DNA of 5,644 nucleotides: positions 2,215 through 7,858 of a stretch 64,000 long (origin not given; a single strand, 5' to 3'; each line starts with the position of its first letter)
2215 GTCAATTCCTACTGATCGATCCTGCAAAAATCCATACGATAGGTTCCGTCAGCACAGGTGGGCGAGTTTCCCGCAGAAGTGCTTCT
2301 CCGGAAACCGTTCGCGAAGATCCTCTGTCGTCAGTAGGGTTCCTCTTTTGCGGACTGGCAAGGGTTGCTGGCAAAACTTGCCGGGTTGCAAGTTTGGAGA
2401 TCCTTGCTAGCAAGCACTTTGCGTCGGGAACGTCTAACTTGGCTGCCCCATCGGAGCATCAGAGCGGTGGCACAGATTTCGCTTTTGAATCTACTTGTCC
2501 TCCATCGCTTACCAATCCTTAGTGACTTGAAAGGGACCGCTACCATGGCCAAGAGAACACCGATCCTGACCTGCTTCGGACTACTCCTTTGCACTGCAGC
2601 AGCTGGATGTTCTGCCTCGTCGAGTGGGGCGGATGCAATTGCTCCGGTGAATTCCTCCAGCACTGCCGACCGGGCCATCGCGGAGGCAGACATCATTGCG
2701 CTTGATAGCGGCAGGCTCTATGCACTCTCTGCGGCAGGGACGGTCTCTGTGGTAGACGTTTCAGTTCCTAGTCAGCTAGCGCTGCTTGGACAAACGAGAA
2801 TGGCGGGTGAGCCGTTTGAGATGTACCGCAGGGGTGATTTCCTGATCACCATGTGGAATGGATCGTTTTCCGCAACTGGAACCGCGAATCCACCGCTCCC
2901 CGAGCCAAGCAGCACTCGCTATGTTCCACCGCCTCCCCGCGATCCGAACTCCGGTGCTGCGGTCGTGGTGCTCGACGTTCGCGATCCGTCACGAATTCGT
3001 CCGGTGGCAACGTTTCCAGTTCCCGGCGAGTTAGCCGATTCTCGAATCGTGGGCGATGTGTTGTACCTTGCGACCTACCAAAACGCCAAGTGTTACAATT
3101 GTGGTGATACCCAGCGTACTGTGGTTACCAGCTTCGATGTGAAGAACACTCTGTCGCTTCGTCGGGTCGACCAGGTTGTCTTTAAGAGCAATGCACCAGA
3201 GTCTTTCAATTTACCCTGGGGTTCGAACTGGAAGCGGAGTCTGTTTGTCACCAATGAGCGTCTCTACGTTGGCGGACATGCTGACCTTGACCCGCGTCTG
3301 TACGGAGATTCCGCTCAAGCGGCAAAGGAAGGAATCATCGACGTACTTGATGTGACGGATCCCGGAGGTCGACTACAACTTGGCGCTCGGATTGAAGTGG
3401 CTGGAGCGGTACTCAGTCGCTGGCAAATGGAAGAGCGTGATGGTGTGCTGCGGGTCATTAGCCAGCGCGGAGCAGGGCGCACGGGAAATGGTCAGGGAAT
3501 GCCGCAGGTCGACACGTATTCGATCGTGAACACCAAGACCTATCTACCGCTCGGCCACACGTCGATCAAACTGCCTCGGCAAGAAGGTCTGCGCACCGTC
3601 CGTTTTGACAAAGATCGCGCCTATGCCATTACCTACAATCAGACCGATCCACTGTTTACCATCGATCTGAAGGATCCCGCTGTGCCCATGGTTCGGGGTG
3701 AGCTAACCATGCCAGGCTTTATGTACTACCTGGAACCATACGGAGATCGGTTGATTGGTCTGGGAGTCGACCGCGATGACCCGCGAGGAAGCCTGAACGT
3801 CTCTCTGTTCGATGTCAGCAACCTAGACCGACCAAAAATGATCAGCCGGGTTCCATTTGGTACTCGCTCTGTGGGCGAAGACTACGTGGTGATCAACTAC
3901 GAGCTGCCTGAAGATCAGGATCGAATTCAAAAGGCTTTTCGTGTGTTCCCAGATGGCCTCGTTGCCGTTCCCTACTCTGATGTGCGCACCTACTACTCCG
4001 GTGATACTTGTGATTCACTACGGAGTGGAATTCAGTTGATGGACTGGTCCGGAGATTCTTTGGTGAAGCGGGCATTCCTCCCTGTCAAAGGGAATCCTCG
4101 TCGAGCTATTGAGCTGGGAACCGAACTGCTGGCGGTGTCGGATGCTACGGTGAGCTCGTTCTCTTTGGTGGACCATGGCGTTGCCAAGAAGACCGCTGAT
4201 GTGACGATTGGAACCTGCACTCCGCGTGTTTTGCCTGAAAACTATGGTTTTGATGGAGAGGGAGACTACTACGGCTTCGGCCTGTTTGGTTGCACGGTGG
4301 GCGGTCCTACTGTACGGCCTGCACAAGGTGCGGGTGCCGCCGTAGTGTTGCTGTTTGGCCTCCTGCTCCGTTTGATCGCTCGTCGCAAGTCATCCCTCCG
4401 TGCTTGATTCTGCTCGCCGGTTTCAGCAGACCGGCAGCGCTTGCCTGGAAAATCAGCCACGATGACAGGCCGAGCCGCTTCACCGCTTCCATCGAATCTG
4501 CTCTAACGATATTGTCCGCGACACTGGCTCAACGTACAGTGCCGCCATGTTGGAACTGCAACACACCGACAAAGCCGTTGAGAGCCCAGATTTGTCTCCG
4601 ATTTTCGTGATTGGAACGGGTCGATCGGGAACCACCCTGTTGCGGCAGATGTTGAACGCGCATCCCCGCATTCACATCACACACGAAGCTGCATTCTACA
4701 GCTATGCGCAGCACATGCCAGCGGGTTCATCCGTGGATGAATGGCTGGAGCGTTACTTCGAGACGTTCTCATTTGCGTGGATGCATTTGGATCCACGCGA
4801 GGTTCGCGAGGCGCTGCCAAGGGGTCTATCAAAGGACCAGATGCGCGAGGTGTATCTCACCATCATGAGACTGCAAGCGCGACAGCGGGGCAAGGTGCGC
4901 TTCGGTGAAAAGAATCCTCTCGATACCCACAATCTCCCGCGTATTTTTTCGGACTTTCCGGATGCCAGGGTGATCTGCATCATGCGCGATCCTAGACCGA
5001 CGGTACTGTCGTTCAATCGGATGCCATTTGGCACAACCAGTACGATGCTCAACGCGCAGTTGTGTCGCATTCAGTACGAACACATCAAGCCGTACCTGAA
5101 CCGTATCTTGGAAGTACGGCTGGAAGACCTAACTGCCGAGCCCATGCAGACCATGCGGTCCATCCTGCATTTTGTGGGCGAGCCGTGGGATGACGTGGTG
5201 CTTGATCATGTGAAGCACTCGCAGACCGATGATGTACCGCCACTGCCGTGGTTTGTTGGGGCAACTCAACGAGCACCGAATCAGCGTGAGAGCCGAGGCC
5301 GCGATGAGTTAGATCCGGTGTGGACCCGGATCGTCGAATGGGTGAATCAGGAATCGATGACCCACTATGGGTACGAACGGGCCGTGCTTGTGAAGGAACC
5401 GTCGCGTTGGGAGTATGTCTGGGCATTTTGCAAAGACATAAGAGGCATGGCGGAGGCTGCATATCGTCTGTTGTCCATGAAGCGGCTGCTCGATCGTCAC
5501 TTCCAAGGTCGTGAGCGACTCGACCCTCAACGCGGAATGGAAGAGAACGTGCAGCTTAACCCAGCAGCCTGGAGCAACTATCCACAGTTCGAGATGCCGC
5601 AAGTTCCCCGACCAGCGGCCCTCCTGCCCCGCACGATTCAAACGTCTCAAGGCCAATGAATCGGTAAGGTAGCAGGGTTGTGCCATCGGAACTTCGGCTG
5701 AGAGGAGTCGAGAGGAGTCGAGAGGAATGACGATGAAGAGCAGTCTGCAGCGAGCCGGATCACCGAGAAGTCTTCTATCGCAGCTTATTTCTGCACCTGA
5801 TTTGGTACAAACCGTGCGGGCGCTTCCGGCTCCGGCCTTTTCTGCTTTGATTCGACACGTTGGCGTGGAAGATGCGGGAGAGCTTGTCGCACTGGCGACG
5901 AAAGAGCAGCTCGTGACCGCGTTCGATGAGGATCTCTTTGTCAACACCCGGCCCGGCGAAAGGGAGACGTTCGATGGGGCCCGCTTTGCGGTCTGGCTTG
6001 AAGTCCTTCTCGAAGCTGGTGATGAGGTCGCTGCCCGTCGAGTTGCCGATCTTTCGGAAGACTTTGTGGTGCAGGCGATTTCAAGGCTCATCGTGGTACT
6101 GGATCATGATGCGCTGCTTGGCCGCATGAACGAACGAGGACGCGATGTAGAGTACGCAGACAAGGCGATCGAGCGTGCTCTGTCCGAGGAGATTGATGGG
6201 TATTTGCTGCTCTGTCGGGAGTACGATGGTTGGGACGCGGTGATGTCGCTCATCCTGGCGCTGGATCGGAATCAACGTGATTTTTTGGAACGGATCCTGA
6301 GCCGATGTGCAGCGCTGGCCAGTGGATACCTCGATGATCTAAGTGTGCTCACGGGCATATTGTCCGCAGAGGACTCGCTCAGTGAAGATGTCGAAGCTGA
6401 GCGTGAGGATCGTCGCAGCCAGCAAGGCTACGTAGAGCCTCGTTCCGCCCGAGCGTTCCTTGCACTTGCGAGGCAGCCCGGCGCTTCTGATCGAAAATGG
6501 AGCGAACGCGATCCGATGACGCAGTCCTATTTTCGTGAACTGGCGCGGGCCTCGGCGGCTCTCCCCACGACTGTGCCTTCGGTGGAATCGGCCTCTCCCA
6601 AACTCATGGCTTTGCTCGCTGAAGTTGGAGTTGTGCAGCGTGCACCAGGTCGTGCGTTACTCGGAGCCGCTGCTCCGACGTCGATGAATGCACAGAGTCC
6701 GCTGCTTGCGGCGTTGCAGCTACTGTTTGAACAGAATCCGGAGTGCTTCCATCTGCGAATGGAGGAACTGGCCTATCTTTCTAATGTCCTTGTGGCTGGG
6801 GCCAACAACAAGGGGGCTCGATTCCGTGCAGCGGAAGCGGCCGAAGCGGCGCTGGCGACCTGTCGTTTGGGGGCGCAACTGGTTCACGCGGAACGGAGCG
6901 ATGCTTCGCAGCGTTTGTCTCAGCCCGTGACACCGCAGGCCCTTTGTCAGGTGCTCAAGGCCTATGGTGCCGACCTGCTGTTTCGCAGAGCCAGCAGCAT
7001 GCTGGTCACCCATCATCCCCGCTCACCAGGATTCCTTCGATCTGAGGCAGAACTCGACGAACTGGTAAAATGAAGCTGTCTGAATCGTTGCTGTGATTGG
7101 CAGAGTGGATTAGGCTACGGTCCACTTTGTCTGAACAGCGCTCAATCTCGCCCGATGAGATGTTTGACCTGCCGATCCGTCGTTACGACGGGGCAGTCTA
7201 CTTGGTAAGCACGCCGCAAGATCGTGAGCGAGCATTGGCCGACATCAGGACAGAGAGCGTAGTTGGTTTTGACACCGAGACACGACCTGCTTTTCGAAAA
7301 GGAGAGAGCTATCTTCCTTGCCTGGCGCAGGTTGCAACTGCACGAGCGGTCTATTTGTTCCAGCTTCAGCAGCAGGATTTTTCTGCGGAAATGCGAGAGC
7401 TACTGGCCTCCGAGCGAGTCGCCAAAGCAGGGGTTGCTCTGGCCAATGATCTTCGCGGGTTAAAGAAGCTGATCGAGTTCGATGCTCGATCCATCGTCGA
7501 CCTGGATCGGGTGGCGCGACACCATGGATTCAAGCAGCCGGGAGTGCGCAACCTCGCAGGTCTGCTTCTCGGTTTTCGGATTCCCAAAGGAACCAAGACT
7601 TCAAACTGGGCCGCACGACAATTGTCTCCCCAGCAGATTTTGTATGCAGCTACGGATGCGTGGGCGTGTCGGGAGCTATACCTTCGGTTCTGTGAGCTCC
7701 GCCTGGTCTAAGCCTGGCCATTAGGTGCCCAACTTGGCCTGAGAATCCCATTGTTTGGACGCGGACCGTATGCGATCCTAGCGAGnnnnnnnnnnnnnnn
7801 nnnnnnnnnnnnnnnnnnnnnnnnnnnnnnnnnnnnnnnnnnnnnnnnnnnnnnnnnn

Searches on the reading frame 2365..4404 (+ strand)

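Call 8: search_protein_families(library=pfam, proteins=[window:2365-4404:+])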
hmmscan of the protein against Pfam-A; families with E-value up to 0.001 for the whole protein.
window:2365-4404:+ (680 aa): 1 family
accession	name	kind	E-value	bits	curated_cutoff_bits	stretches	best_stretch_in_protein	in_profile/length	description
PF09826.15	Beta_propel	-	3.6e-50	171.7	22.4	2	290-510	202-406/495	Beta propeller domain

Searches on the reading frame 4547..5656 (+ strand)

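Call 8: search_protein_families(library=pfam, proteins=[window:4547-5656:+])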
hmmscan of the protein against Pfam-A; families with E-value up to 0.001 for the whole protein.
window:4547-5656:+ (370 aa): 2 families
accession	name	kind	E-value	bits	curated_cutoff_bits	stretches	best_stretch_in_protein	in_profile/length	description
PF13469.12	Sulfotransfer_3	-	2.5e-31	110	27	1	18-216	1-216/216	Sulfotransferase family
PF00685.33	Sulfotransfer_1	-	2.9e-12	47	22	1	18-228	3-198/255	Sulfotransferase domain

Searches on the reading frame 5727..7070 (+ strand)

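Call 8: search_protein_families(library=pfam, proteins=[window:5727-7070:+])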
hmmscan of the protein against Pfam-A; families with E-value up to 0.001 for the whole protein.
window:5727-7070:+ (448 aa): 1 family
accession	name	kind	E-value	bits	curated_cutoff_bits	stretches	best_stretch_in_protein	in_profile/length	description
PF19676.4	DUF6178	-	1.2e-14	54.1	25.5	1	10-196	18-173/561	Family of unknown function (DUF6178)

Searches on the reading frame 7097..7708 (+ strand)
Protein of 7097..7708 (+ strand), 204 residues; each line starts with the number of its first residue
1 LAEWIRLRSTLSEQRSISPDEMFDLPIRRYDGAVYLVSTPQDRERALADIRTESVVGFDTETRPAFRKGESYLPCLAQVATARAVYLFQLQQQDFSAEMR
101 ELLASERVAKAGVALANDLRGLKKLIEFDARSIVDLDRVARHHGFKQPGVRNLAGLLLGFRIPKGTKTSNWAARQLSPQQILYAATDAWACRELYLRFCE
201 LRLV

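Call 8: search_protein_families(library=pfam, proteins=[window:7097-7708:+])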
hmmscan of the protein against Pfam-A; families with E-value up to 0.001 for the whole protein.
window:7097-7708:+ (204 aa): 1 family
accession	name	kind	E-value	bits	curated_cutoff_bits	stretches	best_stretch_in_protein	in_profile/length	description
PF01612.26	DNA_pol_A_exo1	-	2.5e-19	70.2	23.6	1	37-197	4-167/173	3'-5' exonuclease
